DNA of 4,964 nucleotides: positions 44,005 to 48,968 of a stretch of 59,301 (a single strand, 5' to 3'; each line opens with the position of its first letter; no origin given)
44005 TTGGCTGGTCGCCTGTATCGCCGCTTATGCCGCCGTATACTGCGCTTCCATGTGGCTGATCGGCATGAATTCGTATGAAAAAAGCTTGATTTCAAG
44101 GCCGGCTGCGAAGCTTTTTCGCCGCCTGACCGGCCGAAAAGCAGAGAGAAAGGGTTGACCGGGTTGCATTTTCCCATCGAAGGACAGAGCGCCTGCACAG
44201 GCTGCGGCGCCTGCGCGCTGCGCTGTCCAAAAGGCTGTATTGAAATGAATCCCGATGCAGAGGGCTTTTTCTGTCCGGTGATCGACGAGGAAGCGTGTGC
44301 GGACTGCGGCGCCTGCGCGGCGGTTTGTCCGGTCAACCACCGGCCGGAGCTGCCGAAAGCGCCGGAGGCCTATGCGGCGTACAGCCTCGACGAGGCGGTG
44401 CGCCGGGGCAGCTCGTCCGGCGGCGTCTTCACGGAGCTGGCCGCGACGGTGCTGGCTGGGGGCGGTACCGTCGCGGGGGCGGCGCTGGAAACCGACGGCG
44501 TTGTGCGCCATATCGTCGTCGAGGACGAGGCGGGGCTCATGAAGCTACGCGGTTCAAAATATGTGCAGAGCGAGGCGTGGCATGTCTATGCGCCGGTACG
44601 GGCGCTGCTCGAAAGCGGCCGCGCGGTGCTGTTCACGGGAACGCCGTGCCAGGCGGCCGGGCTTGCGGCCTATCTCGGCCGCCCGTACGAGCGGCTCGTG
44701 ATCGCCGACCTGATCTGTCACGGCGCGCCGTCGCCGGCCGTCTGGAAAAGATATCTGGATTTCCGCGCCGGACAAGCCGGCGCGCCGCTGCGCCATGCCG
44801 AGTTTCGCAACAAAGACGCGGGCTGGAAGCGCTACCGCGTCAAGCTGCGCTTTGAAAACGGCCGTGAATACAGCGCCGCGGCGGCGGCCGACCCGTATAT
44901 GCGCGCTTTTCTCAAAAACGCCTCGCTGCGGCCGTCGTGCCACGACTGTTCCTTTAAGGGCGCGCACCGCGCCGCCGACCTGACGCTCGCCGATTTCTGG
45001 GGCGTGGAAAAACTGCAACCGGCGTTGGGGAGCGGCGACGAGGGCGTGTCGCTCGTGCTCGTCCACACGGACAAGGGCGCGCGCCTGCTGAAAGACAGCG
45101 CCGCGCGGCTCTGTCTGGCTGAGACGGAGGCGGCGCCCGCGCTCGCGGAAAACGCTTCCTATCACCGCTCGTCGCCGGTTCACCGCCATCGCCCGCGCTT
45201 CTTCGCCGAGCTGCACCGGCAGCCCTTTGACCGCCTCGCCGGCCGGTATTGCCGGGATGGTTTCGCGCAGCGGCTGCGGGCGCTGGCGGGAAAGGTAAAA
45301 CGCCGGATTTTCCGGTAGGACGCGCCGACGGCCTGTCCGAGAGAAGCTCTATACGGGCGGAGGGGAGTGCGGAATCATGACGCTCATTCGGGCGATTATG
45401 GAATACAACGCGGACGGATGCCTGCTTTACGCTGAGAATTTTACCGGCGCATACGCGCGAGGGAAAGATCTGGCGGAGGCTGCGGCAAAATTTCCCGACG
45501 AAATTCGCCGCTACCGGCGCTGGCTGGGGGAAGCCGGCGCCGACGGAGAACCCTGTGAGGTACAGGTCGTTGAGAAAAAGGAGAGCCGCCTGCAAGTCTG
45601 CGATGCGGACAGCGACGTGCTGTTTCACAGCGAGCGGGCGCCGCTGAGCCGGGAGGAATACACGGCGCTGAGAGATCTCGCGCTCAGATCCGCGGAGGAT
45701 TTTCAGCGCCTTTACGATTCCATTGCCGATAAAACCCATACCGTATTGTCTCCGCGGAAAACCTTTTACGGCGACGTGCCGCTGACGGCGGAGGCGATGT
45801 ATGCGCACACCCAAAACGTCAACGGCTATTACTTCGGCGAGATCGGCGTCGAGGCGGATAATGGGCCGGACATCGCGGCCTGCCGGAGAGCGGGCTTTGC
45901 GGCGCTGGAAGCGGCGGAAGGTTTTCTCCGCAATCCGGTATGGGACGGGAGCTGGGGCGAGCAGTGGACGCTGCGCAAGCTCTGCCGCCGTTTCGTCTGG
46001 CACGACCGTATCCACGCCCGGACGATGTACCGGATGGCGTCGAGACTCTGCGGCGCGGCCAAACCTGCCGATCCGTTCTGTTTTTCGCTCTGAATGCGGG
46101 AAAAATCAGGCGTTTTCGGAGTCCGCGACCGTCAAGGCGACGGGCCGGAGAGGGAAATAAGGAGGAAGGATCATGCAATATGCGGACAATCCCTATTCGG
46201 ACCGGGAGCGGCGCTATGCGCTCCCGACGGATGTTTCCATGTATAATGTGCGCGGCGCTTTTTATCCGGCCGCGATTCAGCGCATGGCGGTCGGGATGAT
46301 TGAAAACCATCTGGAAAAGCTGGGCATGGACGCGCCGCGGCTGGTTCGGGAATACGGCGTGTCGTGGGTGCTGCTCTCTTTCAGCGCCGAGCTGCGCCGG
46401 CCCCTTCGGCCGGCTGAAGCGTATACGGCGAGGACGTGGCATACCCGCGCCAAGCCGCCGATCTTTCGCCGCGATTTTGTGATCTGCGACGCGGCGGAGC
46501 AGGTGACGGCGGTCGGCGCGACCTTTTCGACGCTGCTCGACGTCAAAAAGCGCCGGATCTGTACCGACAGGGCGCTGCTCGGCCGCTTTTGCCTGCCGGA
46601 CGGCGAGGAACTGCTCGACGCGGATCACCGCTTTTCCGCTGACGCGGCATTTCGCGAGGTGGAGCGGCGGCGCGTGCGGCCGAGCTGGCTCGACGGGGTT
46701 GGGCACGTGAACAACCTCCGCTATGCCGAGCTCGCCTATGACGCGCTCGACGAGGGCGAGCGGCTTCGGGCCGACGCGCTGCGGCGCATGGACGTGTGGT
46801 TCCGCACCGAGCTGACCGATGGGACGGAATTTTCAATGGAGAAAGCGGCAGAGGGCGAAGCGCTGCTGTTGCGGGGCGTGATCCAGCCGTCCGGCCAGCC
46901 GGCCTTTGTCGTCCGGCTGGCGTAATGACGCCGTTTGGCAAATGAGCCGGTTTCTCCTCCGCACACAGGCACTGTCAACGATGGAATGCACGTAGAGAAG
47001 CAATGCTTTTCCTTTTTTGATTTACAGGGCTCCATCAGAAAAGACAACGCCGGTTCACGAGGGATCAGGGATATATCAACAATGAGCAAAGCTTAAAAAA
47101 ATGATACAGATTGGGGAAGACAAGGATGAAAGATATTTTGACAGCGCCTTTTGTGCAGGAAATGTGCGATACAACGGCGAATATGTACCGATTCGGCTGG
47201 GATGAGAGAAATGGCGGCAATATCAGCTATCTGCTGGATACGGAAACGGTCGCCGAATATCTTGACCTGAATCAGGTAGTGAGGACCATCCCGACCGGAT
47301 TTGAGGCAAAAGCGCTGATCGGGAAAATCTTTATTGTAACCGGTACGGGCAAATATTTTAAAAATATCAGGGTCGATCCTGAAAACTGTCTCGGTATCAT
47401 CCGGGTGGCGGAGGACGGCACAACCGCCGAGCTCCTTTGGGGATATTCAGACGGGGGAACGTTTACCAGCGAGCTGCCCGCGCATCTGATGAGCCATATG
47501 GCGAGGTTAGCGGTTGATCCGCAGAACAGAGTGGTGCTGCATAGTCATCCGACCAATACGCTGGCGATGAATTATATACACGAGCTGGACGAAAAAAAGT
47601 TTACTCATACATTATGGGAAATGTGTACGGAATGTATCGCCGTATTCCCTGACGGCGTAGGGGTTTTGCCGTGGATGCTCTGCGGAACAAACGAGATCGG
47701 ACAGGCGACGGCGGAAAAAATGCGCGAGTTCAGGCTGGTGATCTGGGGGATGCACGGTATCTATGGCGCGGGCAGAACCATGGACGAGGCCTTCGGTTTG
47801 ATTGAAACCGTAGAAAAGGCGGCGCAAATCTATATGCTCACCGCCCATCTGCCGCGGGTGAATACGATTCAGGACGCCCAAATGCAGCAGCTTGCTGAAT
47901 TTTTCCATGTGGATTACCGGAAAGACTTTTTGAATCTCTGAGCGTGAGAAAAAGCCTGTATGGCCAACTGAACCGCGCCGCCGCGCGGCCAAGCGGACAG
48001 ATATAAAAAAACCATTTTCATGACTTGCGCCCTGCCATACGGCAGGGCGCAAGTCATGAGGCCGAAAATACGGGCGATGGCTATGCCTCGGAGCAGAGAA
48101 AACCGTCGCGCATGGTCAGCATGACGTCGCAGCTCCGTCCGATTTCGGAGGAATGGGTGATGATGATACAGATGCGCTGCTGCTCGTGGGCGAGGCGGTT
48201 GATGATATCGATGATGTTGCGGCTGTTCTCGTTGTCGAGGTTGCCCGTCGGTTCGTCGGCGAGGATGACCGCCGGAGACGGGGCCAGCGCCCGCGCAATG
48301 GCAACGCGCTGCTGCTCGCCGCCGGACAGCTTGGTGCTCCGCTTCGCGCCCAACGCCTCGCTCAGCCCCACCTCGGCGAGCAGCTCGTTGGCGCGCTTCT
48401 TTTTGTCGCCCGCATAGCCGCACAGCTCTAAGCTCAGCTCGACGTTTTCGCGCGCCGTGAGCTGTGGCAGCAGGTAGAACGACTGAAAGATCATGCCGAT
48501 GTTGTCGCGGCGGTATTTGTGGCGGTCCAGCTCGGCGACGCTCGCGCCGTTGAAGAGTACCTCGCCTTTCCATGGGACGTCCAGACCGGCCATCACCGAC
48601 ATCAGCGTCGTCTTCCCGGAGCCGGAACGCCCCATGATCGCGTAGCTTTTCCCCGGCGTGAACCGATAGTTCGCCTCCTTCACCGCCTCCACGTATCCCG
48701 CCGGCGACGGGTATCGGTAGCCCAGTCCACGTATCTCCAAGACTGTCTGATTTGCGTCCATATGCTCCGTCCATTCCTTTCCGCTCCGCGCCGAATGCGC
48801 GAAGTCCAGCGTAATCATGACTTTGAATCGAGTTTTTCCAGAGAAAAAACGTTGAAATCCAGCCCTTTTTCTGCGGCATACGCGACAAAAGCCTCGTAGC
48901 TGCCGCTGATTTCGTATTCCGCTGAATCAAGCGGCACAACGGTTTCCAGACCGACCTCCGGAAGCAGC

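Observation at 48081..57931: Opposite-strand accessory block: tandem LRR lipoproteins feeding into a coupled operon (Cys/His-rich membrane protein, two FtsX permeases, lipoprotein, ABC ATPase)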

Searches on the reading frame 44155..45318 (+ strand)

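Call 64: search_protein_families(library=pfam, proteins=[window:44155-45318:+], max_evalue=0.00001)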
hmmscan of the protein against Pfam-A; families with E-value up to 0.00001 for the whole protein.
window:44155-45318:+ (387 aa): 8 families
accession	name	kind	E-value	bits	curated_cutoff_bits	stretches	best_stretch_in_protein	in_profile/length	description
PF04432.18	FrhB_FdhB_C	-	1e-19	71.3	23.3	1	156-325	2-146/150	Coenzyme F420 hydrogenase/dehydrogenase, beta subunit C terminus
PF00037.32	Fer4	-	1.9e-09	37.4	21.1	0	41-61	1-21/24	4Fe-4S binding domain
PF12838.12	Fer4_7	-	8.3e-09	36.2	27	1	14-61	2-51/52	4Fe-4S dicluster domain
PF04422.18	FrhB_FdhB_N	-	1e-08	35.7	22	1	72-140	1-72/78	Coenzyme F420 hydrogenase/dehydrogenase, beta subunit N-term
PF13183.11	Fer4_8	-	8.1e-07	29.9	27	0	46-67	3-25/68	4Fe-4S dicluster domain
PF13187.11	Fer4_9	-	3.2e-06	27.5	27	1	13-61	1-50/52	4Fe-4S dicluster domain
PF12797.12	Fer4_2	-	3.2e-06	27.2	24.5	0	41-60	3-22/22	4Fe-4S binding domain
PF13237.11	Fer4_10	-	3.9e-06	27.1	25.5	0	41-64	2-22/53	4Fe-4S dicluster domain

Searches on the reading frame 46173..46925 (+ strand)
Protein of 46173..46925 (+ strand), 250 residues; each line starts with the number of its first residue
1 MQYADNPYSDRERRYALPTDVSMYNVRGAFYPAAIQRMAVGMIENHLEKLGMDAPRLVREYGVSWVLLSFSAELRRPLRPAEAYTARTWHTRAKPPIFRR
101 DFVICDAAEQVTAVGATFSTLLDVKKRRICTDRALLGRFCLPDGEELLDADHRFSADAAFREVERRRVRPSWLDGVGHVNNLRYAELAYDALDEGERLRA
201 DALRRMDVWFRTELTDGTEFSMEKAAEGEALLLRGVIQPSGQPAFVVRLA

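Call 64: search_protein_families(library=pfam, proteins=[window:46173-46925:+], max_evalue=0.00001)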
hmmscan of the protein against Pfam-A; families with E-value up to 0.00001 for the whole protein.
window:46173-46925:+ (250 aa): 2 families
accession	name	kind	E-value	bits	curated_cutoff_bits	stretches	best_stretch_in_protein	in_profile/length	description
PF01643.23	Acyl-ACP_TE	-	1.9e-08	34.5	23.7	1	34-130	25-121/131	Acyl-ACP thioesterase N-terminal domain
PF13279.12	4HBT_2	-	4.1e-06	27.7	25.5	0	168-193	1-26/122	Thioesterase-like superfamily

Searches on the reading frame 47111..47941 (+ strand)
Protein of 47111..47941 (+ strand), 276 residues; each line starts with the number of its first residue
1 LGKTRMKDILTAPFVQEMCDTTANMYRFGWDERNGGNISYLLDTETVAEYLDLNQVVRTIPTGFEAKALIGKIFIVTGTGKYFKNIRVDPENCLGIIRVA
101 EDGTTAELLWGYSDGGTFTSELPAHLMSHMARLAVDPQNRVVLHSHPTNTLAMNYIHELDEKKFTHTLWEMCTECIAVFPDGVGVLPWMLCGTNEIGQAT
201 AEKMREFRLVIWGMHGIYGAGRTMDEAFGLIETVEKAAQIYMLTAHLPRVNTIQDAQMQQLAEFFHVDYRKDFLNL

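Call 64: search_protein_families(library=pfam, proteins=[window:47111-47941:+], max_evalue=0.00001)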
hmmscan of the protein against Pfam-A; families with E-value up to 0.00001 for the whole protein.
window:47111-47941:+ (276 aa): 1 family
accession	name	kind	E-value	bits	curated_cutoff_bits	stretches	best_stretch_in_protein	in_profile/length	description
PF00596.27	Aldolase_II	-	2.7e-26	93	22.2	1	16-241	1-182/183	Class II Aldolase and Adducin N-terminal domain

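Call 70: find_encoding_contigs(protein=window:47111-47941:+, flank=10000, max_places=10)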
Protein window:47111-47941:+ (276 aa): no gene with exactly this product is on record in the collection.

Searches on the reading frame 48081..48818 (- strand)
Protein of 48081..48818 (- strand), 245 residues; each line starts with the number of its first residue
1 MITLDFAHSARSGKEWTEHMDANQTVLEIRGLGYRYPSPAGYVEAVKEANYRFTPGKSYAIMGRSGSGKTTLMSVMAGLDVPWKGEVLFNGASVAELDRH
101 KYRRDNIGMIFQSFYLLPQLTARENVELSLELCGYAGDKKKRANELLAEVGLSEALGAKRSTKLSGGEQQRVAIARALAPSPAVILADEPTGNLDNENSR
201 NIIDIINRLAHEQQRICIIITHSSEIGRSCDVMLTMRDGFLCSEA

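Call 3: search_protein_families(library=pfam, proteins=[window:48081-48818:-], max_evalue=0.01)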
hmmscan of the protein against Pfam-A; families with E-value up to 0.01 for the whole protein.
window:48081-48818:- (245 aa): 6 families
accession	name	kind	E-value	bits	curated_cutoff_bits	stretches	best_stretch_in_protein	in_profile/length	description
PF00005.33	ABC_tran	-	3.6e-34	118.8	25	1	47-191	2-136/137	ABC transporter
PF02463.25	SMC_N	-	3.5e-08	33.6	40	1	91-235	107-210/220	RecF/RecN/SMC N terminal domain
PF13555.12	AAA_29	-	3.7e-05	23.8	27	1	51-94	17-59/61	P-loop containing region of AAA domain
PF13304.12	AAA_21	-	0.00011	22.8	27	0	173-225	247-301/304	AAA domain, putative AbiEii toxin, Type IV TA system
PF20720.3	nSTAND3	-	0.0042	17.2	27.2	0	57-76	18-37/155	Novel STAND NTPase 3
PF05783.17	DLIC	-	0.0054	16.1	19.7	1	51-88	20-57/471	Dynein light intermediate chain (DLIC)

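Call 4: search_protein_families(library=ncbifam, proteins=[window:48081-48818:-], max_evalue=0.01)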
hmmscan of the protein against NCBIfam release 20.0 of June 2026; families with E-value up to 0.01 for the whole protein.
window:48081-48818:- (245 aa): 196 families (the best 25 are shown)
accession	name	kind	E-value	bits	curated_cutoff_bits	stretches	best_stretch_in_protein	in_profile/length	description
TIGR02211.1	LolD_lipo_ex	equivalog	1.9e-52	178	307.75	1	27-241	2-219/221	lipoprotein-releasing ABC transporter ATP-binding protein LolD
TIGR03608.1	L_ocin_972_ABC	subfamily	1.2e-51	175.1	254.85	1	45-235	13-205/206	putative bacteriocin export ABC transporter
NF008639.0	PRK11629.1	equivalog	1.3e-48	165.4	360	1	23-244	3-227/234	lipoprotein-releasing ABC transporter ATP-binding protein LolD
NF007879.0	PRK10584.1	equivalog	9.9e-48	162.8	336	1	53-244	33-227/228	putative ABC transporter ATP-binding protein YbbA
TIGR02673.1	FtsE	equivalog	2.6e-47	161.3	264.85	1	41-229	13-202/214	cell division ATP-binding protein FtsE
TIGR02982.1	heterocyst_DevA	subfamily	3.1e-47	161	295.8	1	26-241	1-219/220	ABC exporter ATP-binding subunit, DevA family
NF007826.0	PRK10535.1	equivalog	7.4e-46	156.7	966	1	25-243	3-223/648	macrolide ABC transporter ATP-binding protein/permease MacB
TIGR02315.1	ABC_phnC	equivalog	4.1e-44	150.8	266.1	1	27-239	2-222/243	phosphonate ABC transporter ATP-binding protein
NF038007.1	ABC_ATP_DarD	equivalog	7.2e-44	149.9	375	1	45-240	20-217/218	darobactin export ABC transporter ATP-binding protein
TIGR01186.1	proV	subfamily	9e-40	136.9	326.6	1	41-239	4-206/363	betaine/proline/choline family ABC transporter ATP-binding protein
NF040933.2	ABC_arch_GlcV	equivalog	1.8e-39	135.6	450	1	40-223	16-201/357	glucose ABC transporter ATP-binding protein GlcV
TIGR04521.1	ECF_ATPase_2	equivalog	8.2e-39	133.4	330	1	29-241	3-223/279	energy-coupling factor transporter ATPase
TIGR02857.1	CydD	equivalog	1.4e-38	133.1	435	1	15-236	310-529/529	thiol reductant ABC exporter subunit CydD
TIGR03265.1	PhnT2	equivalog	1.2e-37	129.9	457.7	1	42-225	16-196/353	putative 2-aminoethylphosphonate ABC transporter ATP-binding protein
TIGR00968.1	3a0106s01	subfamily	2.8e-37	128.5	342.75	1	41-225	11-192/237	sulfate ABC transporter ATP-binding protein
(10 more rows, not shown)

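Call 63: search_protein_families(library=padloc, proteins=[window:48081-48818:-], max_evalue=0.001)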
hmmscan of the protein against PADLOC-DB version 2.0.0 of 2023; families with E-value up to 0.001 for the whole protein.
window:48081-48818:- (245 aa): 13 families
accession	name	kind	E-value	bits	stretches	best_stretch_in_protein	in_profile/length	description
PDLC04135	mad3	-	5.8e-26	89.9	1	148-237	247-338/374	mads_3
PDLC04164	AriA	-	2.2e-07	28.7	1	162-226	170-235/253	-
PDLC04140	mad8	-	9.8e-07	26.6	1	44-226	15-237/314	mads_8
PDLC00289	PtuA1|PtuA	-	7e-06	23.3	1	163-226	227-291/404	AAA ATPase domain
PDLC02980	AriA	-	2.3e-05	22.5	0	173-225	250-301/304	-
PDLC04242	PDC-M01A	-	9.4e-05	18.8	1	159-230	399-477/566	-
PDLC02914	ATPase-Toprim_I-B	-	0.00014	19.2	0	163-225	184-246/443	-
PDLC04213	HEC-02A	-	0.00016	19.3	0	183-232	233-281/337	-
PDLC03859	LmuB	-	0.00018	18.9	0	180-224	538-586/611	-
PDLC02335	AbiLi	-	0.00031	17.9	0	57-80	77-100/326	AbiLi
PDLC04244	PDC-M01A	-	0.0004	17.3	0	54-77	188-211/482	-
PDLC04678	PDC-M49A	-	0.00062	16.1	1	180-228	567-614/681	-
PDLC00075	GajA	-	0.00081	16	0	145-228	227-311/536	AAA ATPase domain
